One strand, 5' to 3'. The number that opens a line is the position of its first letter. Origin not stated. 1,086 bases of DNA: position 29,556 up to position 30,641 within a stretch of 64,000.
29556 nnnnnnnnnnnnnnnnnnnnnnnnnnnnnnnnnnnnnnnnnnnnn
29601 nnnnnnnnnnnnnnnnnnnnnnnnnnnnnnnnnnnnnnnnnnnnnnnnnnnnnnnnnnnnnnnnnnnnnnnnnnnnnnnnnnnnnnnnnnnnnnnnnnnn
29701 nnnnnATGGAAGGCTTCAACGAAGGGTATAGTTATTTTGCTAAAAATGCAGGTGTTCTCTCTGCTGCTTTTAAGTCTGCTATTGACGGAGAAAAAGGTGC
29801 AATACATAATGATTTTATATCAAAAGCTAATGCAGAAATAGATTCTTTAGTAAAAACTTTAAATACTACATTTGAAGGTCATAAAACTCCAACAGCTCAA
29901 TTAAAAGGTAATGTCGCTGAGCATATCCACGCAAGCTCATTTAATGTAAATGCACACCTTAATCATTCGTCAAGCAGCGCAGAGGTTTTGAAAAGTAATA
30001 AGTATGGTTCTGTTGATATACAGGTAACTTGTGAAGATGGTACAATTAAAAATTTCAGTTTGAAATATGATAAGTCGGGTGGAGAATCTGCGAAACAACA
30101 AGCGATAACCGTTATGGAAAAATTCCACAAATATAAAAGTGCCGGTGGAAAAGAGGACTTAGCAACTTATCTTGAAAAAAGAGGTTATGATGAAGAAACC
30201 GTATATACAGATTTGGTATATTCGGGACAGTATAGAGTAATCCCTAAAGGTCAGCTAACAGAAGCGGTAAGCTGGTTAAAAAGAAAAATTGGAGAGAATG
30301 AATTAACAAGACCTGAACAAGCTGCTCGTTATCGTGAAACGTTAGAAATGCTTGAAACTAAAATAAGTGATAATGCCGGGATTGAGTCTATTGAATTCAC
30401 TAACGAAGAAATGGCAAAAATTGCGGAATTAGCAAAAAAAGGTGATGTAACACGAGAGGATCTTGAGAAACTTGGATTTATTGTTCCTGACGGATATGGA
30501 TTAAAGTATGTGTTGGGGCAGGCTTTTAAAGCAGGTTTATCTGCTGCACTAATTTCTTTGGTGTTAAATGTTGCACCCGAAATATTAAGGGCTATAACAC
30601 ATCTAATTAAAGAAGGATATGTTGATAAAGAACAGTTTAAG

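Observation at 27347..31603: Three-gene membrane module of unknown function co-transcribed with GmrSD-like and Type I R-M genes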

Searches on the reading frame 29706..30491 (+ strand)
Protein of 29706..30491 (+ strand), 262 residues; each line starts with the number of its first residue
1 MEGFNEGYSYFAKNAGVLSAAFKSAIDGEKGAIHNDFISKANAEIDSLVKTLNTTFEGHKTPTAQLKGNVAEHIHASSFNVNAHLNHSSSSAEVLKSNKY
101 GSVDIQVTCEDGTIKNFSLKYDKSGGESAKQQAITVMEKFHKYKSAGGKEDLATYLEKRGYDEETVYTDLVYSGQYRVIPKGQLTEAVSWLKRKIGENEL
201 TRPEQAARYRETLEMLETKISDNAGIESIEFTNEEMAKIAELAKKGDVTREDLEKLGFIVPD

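Call 89: search_solved_structures(query=A7, max_evalue=10, show_alignments=3)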
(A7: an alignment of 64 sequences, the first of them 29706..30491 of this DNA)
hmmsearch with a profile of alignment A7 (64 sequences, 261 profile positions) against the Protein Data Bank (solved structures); distinct sequences matched with E-value up to 10: 3.
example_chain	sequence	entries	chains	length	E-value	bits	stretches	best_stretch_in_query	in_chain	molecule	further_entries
2q73_A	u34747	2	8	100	0.12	15.2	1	16-64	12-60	Hypothetical protein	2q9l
2q5z_A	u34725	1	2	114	0.18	14.6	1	16-64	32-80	Hypothetical protein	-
7u37_A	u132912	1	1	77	1.1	12.1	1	198-254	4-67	Ferrous iron transport protein C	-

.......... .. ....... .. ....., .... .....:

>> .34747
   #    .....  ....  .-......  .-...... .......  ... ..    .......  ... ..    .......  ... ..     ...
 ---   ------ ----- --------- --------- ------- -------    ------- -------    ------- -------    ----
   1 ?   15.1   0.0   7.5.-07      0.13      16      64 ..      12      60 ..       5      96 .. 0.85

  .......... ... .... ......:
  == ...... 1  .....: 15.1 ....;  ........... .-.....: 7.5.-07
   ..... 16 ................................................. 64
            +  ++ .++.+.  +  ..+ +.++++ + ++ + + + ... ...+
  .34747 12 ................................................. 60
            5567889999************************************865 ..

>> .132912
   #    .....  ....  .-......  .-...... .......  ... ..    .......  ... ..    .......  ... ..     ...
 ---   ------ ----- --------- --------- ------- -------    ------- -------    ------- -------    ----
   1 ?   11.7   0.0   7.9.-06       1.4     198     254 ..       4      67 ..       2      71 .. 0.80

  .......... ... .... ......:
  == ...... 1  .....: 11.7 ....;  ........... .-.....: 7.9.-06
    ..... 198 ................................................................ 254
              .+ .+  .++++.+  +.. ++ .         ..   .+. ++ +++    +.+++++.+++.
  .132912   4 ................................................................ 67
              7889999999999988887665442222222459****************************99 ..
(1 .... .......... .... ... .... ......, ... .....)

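Call 96: search_protein_families(library=pfam, alignment_id=A7, max_evalue=1)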
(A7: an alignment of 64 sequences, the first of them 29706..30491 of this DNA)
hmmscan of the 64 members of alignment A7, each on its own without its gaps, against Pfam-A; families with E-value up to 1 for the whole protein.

A. member 1, window:29706-30491:+ (262 aa): 2 families
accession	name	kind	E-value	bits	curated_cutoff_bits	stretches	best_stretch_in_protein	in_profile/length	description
PF20820.2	Fib-H_N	-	0.05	14.3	27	1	97-129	30-62/73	Fibroin heavy chain, N-terminal domain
PF12970.12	DUF3858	-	0.15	12.6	27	1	78-115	42-79/116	Domain of Unknown Function with PDB structure (DUF3858)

B. families by the number of members that match (of 64 scanned): 83 families (the first 25 are shown)
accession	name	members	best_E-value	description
PF11964.13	SpoIIAA-like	6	0.022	SpoIIAA-like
PF08874.15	DUF1835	5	0.059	Domain of unknown function (DUF1835)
PF04239.17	DUF421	3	0.081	YetF C-terminal domain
PF24448.1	T4_y05I_C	3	0.093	y05I-like putative transcription factor C-terminal domain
PF06401.16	Alpha-2-MRAP_C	2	0.0022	Alpha-2-macroglobulin RAP, C-terminal domain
PF05178.17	Kri1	2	0.0031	KRI1-like family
PF12123.13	CBD_PlyG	2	0.0074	PlyG Cell wall binding domain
PF18149.6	Helicase_PWI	2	0.017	N-terminal helicase PWI domain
PF09728.14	Taxilin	2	0.021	Myosin-like coiled-coil protein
PF06819.16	Arc_PepC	2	0.032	Archaeal Peptidase A24 C-terminal Domain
PF02676.19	TYW3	2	0.032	Methyltransferase TYW3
PF16326.10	ABC_tran_CTD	2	0.05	ABC transporter C-terminal domain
PF06442.17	DHFR_2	2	0.087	R67 dihydrofolate reductase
PF25286.1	DUF7876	2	0.097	Domain of unknown function (DUF7876)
PF25398.1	CUX1_N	2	0.15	CUX1-like, N-terminal tRNA-binding arm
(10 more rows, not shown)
